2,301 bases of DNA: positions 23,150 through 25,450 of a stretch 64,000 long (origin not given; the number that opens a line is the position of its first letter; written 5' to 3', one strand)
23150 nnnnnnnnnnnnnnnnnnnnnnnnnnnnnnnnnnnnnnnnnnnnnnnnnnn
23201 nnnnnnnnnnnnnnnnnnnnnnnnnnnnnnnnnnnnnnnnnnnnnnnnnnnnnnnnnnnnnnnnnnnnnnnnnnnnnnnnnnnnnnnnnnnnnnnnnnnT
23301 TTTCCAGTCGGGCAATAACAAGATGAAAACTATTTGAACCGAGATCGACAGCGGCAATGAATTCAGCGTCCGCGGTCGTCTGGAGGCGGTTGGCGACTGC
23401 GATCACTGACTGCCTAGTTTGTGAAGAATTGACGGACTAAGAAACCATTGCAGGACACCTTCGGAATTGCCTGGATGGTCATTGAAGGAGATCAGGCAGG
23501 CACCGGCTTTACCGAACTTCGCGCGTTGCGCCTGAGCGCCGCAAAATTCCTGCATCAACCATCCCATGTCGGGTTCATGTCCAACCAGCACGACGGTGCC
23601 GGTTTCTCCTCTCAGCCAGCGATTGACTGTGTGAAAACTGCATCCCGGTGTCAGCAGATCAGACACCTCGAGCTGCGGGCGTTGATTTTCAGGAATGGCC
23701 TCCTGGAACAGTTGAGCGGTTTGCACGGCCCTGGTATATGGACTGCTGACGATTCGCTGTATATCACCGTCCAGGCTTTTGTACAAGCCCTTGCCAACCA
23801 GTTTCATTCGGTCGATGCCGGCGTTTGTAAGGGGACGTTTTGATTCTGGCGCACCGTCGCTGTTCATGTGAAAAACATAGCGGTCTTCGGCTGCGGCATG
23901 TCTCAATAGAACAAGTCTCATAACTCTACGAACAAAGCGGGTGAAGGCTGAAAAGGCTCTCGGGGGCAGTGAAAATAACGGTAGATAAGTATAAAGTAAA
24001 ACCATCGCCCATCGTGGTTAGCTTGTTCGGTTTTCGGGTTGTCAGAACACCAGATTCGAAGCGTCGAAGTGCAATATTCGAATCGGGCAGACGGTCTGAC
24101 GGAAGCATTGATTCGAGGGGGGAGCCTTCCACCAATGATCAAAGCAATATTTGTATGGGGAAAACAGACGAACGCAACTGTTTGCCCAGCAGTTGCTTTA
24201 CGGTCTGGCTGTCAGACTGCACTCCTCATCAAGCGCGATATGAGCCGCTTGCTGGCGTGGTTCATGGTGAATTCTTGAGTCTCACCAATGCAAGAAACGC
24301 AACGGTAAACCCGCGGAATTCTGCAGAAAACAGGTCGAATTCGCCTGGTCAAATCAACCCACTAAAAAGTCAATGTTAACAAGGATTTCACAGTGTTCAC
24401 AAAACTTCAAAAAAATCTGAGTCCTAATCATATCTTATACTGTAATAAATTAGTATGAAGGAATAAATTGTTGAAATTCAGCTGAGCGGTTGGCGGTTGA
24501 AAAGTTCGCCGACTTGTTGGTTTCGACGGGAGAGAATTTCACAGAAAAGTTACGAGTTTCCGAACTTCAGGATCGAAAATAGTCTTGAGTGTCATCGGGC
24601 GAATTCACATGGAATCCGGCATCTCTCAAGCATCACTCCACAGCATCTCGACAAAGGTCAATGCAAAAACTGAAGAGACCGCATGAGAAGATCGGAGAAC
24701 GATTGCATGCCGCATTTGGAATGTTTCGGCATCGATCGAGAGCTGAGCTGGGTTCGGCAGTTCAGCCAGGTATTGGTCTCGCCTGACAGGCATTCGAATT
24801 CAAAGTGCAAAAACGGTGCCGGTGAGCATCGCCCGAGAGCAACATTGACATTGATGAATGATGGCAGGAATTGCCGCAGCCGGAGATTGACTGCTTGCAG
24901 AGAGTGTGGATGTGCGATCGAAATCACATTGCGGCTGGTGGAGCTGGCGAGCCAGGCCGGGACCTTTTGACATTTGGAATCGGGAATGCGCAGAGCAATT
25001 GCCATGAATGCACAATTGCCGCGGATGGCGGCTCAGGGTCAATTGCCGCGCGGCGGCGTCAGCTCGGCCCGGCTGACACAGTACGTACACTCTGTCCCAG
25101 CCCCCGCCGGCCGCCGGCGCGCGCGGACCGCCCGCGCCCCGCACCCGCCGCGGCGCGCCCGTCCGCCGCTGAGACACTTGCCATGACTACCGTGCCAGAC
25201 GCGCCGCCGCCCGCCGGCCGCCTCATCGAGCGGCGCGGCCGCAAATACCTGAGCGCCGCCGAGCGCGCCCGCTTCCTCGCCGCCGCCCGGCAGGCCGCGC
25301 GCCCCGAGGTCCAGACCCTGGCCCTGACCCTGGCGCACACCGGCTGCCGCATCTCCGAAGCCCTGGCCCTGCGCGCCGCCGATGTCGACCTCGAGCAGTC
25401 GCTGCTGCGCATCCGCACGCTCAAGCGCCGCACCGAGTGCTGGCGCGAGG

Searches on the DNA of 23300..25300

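Call 10: search_rna_families(source=window, start=23300, end=25300, threshold=evalue, max_evalue=10)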
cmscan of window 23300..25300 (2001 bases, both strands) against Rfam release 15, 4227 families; matches with E-value up to 10: 2.
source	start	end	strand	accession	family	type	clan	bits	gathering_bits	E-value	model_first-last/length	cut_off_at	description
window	24186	24255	-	RF03154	twister-P3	Gene; ribozyme;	CL00120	18.9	39.9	1.6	1-73/73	no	type-P3 twister ribozyme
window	24751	24788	+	RF02940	COG3860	Cis-reg;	-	15.1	42.5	2.4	1-54/54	no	COG3860 RNA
